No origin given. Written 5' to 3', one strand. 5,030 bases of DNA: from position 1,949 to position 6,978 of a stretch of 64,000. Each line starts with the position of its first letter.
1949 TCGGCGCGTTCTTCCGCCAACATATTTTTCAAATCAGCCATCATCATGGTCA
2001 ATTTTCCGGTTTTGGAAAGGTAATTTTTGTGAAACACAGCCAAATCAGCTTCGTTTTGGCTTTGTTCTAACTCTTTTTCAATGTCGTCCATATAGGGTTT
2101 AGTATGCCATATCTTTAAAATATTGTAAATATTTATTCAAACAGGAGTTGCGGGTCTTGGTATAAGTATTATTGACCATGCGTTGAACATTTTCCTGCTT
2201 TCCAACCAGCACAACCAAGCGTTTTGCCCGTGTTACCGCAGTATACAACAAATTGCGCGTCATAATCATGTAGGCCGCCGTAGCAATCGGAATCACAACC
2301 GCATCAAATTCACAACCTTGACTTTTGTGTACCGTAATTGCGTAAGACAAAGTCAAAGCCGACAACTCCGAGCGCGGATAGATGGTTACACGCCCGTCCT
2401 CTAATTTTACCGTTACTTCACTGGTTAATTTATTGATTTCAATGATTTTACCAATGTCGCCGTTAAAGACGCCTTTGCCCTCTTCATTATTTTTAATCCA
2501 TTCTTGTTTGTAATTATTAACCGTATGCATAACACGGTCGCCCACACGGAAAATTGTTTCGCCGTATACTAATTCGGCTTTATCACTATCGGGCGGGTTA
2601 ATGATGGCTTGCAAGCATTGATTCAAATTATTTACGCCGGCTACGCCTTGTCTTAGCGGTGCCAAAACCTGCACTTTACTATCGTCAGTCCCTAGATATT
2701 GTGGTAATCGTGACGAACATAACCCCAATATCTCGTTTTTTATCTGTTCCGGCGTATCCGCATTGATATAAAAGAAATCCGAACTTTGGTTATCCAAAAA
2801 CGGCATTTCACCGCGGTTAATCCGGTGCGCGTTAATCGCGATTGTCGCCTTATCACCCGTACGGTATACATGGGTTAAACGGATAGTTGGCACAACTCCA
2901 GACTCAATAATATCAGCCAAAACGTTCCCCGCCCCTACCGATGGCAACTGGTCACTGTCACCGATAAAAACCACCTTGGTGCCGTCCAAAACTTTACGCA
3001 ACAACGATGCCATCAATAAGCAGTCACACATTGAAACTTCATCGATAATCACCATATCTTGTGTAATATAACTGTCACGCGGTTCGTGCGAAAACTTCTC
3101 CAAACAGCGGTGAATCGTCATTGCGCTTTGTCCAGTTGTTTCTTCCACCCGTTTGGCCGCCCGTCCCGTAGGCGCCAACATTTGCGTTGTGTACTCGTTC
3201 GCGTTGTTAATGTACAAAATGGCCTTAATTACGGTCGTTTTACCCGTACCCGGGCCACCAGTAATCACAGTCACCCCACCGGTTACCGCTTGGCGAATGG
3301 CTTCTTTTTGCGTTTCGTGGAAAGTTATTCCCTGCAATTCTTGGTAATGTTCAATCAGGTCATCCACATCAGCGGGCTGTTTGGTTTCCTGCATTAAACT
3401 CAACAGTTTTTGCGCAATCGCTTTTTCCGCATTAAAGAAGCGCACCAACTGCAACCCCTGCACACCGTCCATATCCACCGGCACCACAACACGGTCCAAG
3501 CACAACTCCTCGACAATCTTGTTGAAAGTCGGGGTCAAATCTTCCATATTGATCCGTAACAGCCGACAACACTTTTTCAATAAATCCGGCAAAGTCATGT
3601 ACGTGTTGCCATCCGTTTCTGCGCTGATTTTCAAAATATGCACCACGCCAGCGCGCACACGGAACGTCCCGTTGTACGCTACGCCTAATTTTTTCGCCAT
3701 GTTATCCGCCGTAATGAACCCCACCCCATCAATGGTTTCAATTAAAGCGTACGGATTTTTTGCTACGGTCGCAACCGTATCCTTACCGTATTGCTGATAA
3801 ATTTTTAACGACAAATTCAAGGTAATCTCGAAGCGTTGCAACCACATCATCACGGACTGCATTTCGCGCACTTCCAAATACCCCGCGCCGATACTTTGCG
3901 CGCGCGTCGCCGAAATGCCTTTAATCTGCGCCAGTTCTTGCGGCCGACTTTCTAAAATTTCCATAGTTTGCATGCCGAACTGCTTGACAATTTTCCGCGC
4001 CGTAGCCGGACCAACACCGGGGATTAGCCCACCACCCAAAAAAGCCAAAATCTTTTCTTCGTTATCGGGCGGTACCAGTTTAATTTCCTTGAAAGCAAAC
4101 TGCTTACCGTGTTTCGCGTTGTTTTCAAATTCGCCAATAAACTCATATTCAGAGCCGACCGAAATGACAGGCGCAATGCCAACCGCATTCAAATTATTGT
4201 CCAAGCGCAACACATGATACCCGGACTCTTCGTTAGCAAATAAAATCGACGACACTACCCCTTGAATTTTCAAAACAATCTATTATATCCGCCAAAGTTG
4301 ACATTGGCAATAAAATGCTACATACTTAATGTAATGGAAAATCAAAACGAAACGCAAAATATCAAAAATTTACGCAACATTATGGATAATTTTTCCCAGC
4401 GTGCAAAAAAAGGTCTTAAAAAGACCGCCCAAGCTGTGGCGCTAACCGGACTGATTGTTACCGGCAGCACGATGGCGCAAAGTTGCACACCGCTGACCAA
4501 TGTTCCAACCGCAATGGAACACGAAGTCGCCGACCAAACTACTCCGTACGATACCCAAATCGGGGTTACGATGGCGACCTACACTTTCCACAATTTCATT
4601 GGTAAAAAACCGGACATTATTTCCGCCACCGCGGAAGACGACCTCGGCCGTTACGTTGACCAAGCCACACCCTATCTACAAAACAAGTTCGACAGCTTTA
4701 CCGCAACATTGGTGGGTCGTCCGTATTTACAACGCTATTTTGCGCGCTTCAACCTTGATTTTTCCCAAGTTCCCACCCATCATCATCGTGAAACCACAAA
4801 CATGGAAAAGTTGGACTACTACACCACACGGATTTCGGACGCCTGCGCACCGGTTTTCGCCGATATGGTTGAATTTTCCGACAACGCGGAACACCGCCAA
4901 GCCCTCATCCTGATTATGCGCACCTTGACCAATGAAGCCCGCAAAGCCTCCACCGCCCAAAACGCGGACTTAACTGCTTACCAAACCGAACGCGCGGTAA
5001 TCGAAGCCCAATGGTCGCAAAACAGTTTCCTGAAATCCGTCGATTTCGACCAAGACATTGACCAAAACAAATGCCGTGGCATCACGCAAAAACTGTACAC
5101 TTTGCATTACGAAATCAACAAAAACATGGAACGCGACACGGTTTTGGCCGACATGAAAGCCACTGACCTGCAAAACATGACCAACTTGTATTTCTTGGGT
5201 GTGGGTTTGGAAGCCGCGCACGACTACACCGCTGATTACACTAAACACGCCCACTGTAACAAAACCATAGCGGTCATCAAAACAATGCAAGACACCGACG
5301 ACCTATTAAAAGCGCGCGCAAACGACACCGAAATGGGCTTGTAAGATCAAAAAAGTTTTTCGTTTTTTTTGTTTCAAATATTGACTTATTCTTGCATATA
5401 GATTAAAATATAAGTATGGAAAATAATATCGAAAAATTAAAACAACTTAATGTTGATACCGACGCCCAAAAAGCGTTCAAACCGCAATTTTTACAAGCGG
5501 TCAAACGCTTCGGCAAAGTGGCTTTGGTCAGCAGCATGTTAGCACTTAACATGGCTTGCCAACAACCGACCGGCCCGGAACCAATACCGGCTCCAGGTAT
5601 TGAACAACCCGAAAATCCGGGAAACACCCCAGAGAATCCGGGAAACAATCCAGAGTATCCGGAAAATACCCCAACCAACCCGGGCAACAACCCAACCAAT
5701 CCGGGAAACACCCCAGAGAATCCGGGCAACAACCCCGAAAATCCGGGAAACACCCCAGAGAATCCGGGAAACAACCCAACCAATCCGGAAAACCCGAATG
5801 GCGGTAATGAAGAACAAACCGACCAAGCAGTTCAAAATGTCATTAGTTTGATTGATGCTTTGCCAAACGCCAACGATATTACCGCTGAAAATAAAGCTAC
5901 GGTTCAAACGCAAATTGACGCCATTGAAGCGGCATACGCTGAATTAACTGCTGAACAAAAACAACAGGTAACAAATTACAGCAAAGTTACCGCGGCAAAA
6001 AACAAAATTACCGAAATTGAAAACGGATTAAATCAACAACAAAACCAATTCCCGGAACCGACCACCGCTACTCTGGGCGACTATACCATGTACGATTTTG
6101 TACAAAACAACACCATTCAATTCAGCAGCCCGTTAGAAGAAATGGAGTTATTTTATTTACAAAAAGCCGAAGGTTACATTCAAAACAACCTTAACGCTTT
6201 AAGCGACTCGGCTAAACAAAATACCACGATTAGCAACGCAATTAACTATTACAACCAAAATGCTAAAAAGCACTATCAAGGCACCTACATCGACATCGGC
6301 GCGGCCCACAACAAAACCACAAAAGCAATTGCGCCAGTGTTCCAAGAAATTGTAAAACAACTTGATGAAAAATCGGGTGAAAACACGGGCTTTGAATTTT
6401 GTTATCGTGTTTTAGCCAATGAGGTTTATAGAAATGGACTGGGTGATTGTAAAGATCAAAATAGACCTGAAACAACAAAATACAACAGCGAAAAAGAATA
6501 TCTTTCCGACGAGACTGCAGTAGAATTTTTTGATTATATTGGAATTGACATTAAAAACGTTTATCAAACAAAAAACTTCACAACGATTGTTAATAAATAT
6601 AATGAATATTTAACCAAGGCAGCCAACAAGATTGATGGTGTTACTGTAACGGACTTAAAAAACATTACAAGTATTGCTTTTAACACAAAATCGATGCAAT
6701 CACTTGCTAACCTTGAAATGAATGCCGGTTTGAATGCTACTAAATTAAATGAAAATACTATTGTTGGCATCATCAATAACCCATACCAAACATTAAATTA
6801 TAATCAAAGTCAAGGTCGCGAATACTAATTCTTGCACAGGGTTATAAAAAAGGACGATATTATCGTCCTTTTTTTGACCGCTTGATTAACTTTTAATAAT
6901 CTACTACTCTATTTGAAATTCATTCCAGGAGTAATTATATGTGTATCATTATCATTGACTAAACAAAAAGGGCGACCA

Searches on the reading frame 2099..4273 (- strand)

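Call 8: search_protein_families(library=pfam, proteins=[window:2099-4273:-], max_evalue=0.01)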
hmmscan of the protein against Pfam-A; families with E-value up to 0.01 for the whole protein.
window:2099-4273:- (724 aa): 26 families (the best 25 are shown)
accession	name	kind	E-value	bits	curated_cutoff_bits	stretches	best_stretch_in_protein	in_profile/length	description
PF13604.12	AAA_30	-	2e-42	145.5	27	1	319-491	3-174/191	AAA domain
PF13245.12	AAA_19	-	2.2e-37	128.6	25.1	1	322-447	1-133/134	AAA domain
PF14490.11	HHH_RecD2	-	3.7e-34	117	27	2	136-225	3-92/92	ATP-dependent RecD2 DNA helicase HHH domain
PF18335.7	SH3_13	-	1.4e-21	76.5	41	1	550-623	1-64/65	ATP-dependent RecD-like DNA helicase SH3 domain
PF13538.12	UvrD_C_2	-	3.3e-19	68.9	27.4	1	643-690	2-52/52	UvrD-like helicase C-terminal domain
PF23139.1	OB_YrrC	-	1.2e-15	57.7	27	1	2-69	3-76/76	ATP-dependent DNA helicase YrrC, OB-fold domain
PF01443.25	Viral_helicase1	-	1.1e-13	52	21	2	335-447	1-101/228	Viral superfamily 1 RNA helicase core domain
PF14520.12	HHH_5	-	2.5e-10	41.1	27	1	84-128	7-51/57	Helix-hairpin-helix domain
PF13086.12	AAA_11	-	2.7e-10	40.9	27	2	319-356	3-41/257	AAA domain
PF09848.15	SLFN-g3_helicase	-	7.1e-06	26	24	1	334-412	3-87/354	Schlafen group 3, DNA/RNA helicase domain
PF12826.13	HHH_2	-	3.5e-05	24.3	27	1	84-129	8-52/64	Helix-hairpin-helix motif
PF13401.12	AAA_22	-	7.4e-05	23.5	27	1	331-439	4-123/130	AAA domain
PF00633.29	HHH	-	0.00015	21.9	24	0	84-96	16-28/30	Helix-hairpin-helix motif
PF13521.12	AAA_28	-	0.00038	21.1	27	1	336-421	3-90/164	AAA domain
PF05970.20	PIF1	-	0.00038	20.5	25.9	1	323-458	7-167/223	PIF1-like helicase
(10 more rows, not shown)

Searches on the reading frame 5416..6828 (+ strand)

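Call 8: search_protein_families(library=pfam, proteins=[window:5416-6828:+], max_evalue=0.01)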
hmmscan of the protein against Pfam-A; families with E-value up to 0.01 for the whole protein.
window:5416-6828:+ (470 aa): 0 families

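Call 27: search_protein_families(library=ncbifam, proteins=[window:5416-6828:+], max_evalue=0.01)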
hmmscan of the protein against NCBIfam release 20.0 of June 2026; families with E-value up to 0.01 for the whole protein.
window:5416-6828:+ (470 aa): 1 family
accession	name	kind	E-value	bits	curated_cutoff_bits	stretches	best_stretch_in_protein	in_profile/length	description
TIGR04320.1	Surf_Exclu_PgrA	domain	0.0018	17.7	70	1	116-211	242-337/360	SEC10/PgrA surface exclusion domain-containing protein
